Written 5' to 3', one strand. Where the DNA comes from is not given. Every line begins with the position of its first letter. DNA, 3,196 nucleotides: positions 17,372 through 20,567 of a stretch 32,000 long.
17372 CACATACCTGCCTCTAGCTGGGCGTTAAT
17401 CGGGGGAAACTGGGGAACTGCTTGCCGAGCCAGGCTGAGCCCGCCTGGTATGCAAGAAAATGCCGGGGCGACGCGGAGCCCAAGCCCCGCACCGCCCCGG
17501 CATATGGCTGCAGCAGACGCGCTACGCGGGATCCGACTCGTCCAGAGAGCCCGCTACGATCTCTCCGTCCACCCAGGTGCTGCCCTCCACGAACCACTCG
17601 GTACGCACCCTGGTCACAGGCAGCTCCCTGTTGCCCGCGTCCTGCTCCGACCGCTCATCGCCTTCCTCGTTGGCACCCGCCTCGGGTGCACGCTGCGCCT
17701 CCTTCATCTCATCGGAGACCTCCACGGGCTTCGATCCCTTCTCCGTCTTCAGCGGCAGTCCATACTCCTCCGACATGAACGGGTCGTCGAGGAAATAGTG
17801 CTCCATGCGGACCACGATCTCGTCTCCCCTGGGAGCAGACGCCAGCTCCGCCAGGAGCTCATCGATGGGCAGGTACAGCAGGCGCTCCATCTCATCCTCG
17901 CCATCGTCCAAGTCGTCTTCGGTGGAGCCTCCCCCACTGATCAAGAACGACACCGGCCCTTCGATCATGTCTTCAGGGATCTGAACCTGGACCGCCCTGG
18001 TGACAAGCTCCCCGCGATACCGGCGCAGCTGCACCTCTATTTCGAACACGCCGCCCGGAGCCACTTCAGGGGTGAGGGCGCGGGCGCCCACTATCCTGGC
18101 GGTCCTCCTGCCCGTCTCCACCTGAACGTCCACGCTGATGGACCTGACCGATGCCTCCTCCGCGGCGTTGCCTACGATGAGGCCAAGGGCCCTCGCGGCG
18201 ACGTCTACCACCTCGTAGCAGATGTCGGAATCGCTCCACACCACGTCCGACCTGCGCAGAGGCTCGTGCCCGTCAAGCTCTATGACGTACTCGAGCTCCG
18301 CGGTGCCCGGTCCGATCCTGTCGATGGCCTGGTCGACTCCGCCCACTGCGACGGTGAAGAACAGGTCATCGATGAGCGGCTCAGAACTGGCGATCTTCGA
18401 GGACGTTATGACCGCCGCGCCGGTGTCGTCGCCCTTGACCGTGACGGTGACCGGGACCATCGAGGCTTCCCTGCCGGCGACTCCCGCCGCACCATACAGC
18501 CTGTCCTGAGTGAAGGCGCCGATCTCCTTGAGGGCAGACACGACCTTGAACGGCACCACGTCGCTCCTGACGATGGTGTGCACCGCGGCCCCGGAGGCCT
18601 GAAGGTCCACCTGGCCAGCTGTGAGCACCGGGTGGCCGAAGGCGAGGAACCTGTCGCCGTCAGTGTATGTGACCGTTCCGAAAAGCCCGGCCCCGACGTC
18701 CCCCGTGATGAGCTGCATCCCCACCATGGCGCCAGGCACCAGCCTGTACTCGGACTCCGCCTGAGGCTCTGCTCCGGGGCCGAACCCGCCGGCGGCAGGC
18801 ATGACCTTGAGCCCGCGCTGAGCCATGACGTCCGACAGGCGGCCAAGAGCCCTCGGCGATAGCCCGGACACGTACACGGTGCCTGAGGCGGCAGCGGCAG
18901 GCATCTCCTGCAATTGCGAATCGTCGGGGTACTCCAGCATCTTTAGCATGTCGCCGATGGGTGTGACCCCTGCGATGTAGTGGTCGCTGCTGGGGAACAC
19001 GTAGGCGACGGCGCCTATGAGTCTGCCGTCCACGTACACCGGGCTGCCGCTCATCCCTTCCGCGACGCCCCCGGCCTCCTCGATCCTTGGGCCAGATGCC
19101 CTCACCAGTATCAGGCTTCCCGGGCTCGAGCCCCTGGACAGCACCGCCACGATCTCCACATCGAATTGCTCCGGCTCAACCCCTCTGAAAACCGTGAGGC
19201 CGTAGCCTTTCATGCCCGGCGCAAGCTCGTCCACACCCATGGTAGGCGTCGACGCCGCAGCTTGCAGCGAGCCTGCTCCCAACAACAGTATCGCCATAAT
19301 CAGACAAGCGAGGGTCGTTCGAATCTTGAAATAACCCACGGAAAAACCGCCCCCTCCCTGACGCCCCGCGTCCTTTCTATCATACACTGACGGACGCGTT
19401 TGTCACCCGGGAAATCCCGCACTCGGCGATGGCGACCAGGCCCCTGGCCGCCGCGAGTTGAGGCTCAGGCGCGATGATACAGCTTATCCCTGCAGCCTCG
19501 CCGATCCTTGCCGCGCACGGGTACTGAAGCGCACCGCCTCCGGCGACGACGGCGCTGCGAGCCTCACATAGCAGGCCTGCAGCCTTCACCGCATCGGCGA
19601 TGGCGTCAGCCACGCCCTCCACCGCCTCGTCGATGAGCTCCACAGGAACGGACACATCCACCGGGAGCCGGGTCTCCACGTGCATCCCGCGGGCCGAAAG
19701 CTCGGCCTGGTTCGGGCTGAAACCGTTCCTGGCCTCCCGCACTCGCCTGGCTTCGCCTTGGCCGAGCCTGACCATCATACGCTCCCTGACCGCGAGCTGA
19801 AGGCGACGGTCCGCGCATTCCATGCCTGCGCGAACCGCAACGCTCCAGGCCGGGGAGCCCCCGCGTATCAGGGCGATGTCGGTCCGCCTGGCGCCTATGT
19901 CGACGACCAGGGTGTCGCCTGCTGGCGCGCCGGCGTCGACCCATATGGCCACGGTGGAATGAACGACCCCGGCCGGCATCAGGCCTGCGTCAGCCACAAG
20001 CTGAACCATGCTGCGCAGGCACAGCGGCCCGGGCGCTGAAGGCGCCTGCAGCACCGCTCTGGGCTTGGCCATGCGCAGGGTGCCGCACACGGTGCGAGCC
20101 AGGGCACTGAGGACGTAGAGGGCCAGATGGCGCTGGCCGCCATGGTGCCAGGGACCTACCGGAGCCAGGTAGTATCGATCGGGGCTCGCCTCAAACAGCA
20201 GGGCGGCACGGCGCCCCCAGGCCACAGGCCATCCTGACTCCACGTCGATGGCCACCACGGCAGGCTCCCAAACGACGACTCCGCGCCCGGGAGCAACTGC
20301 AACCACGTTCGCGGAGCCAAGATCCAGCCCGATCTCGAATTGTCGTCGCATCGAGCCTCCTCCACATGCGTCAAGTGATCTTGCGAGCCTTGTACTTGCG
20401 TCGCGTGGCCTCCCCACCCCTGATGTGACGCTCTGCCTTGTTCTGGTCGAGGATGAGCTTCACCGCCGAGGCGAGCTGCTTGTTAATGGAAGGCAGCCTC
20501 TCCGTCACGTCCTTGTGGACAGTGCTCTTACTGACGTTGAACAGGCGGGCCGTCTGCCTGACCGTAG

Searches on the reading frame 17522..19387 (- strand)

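Call 11: search_protein_families(library=pfam, proteins=[window:17522-19387:-], max_evalue=0.001)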
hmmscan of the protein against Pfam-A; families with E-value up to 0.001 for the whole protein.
window:17522-19387:- (621 aa): 1 family
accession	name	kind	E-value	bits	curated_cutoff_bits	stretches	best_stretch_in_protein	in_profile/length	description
PF05580.18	Peptidase_S55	-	2.8e-12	47.6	25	1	64-132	126-195/210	SpoIVB peptidase S55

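Call 49: search_protein_families(library=ncbifam, proteins=[window:17522-19387:-], max_evalue=0.01)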
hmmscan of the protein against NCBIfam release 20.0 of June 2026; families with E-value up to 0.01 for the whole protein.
window:17522-19387:- (621 aa): 1 family
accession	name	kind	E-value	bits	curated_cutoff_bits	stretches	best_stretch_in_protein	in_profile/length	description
TIGR02860.1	spore_IV_B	equivalog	3.1e-12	46.2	305.25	1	64-136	312-385/402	SpoIVB peptidase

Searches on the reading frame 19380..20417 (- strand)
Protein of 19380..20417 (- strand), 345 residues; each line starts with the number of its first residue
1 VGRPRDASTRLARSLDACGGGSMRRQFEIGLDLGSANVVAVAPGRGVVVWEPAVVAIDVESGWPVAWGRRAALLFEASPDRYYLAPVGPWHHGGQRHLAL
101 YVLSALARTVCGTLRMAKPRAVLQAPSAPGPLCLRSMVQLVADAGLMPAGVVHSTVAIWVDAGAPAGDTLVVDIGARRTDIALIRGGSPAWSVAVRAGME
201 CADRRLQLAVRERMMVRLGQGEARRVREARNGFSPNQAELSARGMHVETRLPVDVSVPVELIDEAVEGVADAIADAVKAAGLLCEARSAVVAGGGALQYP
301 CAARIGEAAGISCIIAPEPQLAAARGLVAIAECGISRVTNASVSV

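Call 11: search_protein_families(library=pfam, proteins=[window:19380-20417:-], max_evalue=0.001)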
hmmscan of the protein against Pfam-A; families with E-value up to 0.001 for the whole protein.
window:19380-20417:- (345 aa): 1 family
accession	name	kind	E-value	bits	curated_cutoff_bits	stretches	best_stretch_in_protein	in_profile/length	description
PF06723.19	MreB_Mbl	-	4.7e-26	91.8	27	1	28-331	3-319/327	MreB/Mbl protein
